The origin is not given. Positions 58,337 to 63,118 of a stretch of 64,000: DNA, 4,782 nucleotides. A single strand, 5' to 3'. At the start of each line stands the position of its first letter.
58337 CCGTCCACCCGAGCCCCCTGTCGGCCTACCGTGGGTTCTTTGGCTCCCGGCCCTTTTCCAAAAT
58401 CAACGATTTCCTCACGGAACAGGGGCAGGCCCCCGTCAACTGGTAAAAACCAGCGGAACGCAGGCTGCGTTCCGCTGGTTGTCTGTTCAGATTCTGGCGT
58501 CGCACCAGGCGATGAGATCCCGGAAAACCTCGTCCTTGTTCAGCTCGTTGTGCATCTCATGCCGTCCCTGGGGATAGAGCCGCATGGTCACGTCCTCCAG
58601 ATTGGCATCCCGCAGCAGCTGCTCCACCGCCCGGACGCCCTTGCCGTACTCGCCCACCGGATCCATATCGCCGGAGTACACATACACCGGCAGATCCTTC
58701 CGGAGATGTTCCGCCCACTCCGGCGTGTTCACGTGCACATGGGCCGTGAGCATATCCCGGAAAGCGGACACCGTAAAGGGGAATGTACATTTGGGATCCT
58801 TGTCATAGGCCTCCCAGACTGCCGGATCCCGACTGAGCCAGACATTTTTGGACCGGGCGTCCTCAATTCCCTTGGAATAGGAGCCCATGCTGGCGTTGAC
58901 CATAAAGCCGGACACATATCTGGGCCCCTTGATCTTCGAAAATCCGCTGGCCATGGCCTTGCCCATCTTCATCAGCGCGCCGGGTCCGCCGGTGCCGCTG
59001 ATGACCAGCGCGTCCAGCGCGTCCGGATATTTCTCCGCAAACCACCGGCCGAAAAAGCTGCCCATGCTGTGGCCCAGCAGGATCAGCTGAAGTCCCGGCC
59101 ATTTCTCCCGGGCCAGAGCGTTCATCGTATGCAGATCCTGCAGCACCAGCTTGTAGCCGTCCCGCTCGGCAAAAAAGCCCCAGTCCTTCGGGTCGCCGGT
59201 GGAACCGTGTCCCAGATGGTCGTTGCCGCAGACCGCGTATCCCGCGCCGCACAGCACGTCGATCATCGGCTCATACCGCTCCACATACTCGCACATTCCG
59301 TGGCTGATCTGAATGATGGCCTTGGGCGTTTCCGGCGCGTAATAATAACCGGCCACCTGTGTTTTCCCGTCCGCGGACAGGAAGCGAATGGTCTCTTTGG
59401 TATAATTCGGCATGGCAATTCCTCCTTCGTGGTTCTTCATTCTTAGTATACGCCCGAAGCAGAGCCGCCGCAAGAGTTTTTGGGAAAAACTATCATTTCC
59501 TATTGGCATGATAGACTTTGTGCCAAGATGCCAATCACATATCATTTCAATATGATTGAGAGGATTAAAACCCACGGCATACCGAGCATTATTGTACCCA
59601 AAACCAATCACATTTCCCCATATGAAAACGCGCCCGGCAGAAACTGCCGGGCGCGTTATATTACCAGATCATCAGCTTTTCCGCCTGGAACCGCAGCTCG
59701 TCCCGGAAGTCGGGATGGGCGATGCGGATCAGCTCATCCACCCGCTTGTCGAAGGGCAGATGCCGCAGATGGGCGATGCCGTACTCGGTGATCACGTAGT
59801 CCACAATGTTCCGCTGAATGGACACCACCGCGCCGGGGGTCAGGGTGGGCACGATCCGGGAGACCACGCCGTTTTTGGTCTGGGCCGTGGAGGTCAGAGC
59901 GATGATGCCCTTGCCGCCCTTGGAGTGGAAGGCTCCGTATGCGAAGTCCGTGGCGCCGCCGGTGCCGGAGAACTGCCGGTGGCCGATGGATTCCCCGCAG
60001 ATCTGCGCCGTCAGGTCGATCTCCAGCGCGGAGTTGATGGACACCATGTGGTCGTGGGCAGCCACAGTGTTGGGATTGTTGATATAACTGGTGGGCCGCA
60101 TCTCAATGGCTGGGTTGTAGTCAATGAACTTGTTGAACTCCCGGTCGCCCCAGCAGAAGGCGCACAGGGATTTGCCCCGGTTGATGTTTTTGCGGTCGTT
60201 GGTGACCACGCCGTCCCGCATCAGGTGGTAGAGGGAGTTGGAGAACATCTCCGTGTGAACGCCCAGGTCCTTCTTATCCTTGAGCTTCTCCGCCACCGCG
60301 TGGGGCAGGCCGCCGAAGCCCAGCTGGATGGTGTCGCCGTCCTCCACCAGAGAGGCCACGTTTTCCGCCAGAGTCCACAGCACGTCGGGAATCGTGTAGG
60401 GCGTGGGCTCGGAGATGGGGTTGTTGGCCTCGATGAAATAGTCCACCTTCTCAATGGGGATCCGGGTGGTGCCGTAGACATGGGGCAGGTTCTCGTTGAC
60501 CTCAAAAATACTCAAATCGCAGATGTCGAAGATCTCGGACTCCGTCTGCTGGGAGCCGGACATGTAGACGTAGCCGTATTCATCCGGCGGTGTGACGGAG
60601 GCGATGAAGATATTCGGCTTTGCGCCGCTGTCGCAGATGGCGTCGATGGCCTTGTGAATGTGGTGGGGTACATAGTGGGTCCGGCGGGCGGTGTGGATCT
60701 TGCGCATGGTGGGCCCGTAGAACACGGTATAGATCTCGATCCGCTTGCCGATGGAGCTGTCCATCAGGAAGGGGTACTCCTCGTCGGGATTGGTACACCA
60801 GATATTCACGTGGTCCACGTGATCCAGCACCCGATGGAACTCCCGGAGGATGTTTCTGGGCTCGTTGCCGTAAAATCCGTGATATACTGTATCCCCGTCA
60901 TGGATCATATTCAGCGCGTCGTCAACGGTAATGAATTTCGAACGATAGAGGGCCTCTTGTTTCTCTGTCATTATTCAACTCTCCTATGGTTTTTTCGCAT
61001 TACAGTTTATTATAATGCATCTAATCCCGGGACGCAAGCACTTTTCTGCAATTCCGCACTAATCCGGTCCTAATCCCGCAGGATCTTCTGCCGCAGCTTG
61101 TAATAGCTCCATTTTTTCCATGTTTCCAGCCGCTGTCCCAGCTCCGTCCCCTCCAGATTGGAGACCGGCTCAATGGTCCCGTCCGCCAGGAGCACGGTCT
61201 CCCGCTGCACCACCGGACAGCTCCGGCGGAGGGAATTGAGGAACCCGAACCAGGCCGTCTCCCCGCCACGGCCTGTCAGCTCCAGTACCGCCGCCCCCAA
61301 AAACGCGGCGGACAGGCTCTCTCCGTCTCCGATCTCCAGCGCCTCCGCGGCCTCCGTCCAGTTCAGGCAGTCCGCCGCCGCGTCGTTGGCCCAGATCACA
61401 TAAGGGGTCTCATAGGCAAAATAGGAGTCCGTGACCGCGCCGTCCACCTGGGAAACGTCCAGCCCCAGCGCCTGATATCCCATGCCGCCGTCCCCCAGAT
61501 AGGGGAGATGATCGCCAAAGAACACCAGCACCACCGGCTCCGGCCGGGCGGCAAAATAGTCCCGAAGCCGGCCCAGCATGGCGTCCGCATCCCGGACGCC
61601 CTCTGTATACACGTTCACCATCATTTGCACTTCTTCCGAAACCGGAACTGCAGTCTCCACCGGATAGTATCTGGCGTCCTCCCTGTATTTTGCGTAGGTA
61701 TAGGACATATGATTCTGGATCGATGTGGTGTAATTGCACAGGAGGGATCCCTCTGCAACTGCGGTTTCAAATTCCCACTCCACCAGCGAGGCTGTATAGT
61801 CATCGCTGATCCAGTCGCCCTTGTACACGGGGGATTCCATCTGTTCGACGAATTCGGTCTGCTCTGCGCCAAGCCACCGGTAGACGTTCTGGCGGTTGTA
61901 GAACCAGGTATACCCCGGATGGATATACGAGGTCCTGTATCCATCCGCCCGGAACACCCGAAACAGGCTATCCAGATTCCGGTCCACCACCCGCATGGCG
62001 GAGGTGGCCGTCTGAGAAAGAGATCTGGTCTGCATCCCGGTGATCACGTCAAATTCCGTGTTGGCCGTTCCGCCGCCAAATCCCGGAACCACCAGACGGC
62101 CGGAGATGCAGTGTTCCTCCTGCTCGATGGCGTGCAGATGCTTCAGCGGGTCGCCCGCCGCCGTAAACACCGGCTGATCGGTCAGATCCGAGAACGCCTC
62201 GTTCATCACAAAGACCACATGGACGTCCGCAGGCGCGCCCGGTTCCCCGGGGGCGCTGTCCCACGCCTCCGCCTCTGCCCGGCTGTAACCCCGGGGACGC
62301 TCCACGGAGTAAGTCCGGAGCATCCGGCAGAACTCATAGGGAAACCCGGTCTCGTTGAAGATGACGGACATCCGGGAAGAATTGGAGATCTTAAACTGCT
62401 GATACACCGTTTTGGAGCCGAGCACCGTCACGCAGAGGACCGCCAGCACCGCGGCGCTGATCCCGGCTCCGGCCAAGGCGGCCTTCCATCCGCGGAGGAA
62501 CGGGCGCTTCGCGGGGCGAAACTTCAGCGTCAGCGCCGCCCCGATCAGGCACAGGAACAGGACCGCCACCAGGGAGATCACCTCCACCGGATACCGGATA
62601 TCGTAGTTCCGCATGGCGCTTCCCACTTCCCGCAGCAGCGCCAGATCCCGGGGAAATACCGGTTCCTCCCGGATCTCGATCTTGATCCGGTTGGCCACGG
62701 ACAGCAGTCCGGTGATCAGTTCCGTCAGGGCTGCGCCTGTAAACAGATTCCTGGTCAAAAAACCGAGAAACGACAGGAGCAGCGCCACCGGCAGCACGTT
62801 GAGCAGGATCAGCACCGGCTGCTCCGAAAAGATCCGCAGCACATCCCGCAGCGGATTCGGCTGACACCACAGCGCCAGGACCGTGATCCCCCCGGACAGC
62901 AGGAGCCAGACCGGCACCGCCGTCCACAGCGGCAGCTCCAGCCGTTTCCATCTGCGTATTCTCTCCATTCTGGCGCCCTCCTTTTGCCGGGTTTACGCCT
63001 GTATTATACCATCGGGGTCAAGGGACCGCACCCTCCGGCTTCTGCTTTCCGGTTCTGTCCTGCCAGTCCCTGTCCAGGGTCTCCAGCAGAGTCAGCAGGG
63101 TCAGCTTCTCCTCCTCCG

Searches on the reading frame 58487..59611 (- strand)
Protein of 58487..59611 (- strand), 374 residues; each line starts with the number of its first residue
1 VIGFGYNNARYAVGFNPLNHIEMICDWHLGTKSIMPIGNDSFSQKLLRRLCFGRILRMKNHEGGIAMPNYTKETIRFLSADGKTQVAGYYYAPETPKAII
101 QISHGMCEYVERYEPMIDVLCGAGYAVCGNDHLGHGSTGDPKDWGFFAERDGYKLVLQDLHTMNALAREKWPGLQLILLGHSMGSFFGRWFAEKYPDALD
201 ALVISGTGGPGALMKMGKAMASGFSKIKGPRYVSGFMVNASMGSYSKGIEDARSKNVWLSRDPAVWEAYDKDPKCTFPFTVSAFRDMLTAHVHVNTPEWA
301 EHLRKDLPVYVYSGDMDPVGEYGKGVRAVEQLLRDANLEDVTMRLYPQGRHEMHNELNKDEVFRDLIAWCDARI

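Call 64: search_protein_families(library=pfam, proteins=[window:58487-59611:-], max_evalue=0.00001)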
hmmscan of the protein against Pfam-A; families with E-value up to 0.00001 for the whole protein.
window:58487-59611:- (374 aa): 3 families
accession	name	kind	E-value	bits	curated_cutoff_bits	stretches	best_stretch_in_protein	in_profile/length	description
PF12146.15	Hydrolase_4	-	1.4e-42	146.1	27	1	95-357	2-238/239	Serine aminopeptidase, S33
PF00561.26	Abhydrolase_1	-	2.6e-15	57.2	25.8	1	103-210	6-103/245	alpha/beta hydrolase fold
PF12697.13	Abhydrolase_6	-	4.5e-06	27.9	26.3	1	131-362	34-214/217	Alpha/beta hydrolase family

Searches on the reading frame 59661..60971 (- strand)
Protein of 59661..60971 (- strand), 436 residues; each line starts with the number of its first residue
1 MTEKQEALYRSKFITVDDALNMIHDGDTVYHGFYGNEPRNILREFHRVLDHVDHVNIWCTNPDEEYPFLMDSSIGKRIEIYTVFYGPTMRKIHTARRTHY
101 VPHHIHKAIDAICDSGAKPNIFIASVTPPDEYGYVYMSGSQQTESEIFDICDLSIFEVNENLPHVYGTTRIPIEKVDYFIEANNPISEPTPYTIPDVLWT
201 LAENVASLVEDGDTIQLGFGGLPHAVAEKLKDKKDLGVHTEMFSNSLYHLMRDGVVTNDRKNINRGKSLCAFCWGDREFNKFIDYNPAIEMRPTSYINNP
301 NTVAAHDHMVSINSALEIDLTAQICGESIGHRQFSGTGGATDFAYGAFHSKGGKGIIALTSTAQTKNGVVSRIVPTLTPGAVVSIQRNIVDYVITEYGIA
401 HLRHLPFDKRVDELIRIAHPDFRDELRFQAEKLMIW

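Call 64: search_protein_families(library=pfam, proteins=[window:59661-60971:-], max_evalue=0.00001)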
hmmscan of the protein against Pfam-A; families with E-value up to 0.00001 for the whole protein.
window:59661-60971:- (436 aa): 1 family
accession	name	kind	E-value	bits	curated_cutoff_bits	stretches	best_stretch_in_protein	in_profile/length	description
PF13336.12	AcetylCoA_hyd_C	-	7.8e-58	195.2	23.7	1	275-429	1-153/154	Acetyl-CoA hydrolase/transferase C-terminal domain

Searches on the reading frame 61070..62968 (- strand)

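Call 64: search_protein_families(library=pfam, proteins=[window:61070-62968:-], max_evalue=0.00001)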
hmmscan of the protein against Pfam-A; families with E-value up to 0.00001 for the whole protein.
window:61070-62968:- (632 aa): 1 family
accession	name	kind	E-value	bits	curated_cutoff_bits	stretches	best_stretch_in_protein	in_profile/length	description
PF00884.28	Sulfatase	-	1.1e-23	84.5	25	1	250-533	2-279/301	Sulfatase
